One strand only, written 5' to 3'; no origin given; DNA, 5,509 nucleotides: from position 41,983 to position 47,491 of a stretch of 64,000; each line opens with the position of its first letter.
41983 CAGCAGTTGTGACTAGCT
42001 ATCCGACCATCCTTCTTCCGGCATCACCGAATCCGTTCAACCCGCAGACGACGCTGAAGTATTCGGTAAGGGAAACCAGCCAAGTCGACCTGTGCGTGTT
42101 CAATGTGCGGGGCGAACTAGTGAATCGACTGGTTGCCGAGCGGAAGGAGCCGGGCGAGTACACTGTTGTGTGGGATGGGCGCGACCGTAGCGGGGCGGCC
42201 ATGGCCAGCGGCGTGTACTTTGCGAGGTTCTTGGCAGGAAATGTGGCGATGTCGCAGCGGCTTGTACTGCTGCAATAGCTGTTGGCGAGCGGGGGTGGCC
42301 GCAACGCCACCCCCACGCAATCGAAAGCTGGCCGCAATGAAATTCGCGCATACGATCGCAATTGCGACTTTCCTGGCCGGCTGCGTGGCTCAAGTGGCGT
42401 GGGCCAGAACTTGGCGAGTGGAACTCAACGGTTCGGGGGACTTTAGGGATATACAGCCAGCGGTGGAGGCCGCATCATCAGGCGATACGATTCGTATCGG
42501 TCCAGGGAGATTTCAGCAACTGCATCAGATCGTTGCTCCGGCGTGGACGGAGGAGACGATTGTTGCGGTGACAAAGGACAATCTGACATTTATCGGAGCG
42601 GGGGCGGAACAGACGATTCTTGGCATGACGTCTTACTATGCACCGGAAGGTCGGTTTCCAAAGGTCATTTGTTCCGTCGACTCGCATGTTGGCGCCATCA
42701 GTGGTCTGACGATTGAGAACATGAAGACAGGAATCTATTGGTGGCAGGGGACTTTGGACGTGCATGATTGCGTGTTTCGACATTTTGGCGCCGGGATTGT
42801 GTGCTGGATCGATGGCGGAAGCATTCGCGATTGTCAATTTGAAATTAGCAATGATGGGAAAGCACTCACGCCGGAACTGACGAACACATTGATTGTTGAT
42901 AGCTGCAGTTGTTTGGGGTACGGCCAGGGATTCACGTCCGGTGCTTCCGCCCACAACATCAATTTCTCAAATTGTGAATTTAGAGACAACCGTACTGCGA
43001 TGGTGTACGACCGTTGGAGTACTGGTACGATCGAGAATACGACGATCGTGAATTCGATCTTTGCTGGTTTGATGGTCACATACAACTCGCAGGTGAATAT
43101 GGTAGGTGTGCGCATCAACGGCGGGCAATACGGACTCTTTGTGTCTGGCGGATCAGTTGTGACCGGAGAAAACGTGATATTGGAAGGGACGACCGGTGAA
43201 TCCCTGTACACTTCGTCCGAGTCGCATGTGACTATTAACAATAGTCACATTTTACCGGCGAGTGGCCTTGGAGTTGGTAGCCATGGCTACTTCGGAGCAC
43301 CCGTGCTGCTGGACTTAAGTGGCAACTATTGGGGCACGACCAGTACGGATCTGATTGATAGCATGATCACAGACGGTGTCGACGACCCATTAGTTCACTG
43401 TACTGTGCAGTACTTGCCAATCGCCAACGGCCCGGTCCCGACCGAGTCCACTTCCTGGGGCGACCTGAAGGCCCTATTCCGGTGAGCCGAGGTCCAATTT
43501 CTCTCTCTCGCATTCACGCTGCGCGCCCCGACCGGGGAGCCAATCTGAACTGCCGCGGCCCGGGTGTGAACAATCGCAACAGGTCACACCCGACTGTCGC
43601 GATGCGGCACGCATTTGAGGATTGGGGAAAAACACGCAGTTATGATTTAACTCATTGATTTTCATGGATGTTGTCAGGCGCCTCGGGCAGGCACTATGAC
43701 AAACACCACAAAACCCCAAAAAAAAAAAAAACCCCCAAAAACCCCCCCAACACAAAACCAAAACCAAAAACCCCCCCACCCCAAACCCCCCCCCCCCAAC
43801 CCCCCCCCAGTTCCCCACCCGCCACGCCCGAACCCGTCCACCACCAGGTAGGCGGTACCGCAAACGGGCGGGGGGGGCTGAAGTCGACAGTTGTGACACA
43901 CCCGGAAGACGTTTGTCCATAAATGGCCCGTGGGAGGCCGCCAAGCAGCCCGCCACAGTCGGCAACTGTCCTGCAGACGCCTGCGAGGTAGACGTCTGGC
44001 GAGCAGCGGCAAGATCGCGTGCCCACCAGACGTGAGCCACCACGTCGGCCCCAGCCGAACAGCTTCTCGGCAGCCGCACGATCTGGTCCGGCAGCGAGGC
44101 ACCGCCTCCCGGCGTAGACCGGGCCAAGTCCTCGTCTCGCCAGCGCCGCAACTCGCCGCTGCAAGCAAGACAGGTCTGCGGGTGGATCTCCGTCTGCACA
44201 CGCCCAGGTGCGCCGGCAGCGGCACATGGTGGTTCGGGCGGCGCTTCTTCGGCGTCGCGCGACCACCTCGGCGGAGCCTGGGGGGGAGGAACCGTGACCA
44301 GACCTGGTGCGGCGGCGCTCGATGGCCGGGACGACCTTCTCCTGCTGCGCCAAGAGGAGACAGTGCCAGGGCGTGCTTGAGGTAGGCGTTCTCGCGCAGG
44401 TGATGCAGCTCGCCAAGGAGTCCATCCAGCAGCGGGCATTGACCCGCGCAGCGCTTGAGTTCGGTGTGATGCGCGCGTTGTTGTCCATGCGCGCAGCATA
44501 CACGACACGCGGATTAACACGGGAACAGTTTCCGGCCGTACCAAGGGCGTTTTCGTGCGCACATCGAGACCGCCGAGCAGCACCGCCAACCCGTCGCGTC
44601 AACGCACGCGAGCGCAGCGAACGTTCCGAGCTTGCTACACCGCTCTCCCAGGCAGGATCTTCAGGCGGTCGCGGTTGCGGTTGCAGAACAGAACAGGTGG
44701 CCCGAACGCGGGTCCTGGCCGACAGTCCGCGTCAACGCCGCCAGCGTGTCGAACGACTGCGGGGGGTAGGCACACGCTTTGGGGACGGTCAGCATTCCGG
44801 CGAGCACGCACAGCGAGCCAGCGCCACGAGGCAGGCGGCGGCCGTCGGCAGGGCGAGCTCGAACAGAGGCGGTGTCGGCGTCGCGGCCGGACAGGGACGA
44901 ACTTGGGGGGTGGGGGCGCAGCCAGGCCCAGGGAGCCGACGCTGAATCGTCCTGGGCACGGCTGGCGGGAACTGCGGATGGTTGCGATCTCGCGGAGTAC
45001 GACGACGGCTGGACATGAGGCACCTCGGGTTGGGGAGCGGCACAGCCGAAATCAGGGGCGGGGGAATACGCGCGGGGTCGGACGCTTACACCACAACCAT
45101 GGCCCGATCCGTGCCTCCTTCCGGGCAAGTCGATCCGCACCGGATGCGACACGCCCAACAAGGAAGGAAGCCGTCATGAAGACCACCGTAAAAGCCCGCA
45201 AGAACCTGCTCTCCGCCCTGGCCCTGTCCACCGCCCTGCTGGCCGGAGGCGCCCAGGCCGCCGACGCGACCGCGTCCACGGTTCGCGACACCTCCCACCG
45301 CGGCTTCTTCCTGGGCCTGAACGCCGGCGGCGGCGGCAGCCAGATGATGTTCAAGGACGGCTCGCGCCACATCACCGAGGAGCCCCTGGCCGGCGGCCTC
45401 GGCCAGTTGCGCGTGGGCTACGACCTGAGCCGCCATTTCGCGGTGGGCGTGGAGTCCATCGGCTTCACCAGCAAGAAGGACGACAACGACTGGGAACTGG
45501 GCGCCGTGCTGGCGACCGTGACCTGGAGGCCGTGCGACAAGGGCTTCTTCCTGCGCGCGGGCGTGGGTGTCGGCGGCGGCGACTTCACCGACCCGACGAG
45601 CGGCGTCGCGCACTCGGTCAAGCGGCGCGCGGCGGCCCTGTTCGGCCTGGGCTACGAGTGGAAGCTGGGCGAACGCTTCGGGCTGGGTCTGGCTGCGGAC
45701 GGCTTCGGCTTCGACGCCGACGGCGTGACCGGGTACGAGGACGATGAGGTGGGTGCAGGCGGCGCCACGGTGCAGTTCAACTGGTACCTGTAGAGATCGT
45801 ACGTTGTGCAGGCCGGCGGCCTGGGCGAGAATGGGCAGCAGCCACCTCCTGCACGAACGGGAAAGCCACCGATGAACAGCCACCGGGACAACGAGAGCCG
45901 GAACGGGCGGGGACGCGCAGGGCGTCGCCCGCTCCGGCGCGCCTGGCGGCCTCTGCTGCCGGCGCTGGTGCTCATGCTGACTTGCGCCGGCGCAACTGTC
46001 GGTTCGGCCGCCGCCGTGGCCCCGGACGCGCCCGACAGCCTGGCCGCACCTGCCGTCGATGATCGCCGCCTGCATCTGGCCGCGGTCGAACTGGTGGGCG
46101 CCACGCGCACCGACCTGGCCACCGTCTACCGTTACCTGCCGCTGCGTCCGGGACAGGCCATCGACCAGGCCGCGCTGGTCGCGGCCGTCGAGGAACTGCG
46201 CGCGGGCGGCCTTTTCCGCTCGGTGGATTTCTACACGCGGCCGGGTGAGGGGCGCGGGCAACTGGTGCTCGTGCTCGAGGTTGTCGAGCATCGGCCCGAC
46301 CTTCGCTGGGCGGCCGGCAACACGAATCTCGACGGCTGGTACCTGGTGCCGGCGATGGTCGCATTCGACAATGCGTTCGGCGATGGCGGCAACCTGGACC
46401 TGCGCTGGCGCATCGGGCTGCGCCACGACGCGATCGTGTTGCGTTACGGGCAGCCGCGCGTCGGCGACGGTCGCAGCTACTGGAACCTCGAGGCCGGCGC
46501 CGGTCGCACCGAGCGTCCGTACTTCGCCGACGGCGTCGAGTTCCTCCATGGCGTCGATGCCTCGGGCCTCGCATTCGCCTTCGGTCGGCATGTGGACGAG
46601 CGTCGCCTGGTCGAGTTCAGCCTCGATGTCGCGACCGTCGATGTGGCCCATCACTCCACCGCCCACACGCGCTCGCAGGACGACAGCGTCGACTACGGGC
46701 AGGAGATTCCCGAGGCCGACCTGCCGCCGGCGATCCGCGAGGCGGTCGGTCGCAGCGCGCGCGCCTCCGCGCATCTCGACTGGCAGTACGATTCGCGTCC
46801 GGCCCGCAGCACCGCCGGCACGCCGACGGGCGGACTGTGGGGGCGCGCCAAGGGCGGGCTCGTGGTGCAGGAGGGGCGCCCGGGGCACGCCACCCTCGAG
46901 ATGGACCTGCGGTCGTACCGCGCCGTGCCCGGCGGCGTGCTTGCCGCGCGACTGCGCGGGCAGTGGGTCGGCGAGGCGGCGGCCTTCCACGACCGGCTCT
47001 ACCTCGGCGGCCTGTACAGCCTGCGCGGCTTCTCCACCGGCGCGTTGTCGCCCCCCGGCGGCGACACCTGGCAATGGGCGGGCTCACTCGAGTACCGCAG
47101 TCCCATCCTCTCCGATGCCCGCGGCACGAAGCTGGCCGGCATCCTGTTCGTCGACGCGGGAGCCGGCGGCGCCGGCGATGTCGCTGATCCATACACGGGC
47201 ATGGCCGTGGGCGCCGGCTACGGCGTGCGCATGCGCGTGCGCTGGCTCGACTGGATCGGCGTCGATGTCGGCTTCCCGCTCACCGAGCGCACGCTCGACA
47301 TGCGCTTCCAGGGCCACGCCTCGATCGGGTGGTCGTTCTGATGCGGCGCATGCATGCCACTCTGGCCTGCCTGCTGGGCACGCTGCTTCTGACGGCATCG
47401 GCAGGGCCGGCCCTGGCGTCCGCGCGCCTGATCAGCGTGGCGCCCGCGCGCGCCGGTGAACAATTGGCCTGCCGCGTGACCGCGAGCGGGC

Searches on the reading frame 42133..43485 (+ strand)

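Call 81: search_protein_families(library=pfam, proteins=[window:42133-43485:+], max_evalue=0.001)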
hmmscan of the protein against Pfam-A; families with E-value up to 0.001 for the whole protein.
window:42133-43485:+ (450 aa): 2 families
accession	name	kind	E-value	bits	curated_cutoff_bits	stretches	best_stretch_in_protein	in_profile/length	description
PF13229.12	Beta_helix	-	6.5e-14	52.3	25.9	2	188-322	12-152/158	Right handed beta helix region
PF05048.19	NosD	-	0.00071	19.5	23.6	0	272-370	67-167/212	Periplasmic copper-binding protein (NosD)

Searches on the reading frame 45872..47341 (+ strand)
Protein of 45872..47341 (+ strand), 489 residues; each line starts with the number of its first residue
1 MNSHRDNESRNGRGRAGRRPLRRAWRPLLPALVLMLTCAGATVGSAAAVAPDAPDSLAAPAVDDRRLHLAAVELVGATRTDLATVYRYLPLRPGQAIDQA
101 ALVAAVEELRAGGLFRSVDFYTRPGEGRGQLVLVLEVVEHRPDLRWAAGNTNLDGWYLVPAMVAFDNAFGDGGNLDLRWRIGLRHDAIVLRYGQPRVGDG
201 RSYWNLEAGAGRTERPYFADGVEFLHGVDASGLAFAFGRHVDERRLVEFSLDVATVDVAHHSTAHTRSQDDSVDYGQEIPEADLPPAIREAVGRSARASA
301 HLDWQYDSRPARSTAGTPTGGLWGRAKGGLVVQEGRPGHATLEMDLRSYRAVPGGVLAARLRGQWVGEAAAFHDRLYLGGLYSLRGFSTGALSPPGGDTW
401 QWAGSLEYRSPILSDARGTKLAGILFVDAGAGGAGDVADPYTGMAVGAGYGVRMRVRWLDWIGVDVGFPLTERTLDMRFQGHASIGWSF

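Call 81: search_protein_families(library=pfam, proteins=[window:45872-47341:+], max_evalue=0.001)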
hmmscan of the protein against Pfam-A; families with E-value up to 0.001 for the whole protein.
window:45872-47341:+ (489 aa): 2 families
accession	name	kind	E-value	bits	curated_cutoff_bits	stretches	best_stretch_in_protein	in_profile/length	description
PF01103.29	Omp85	-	4.6e-16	59.7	24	1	167-486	1-322/325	Omp85 superfamily domain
PF03865.19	ShlB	-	1.2e-05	25.4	22.7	1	358-453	222-310/311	Haemolysin secretion/activation protein ShlB/FhaC/HecB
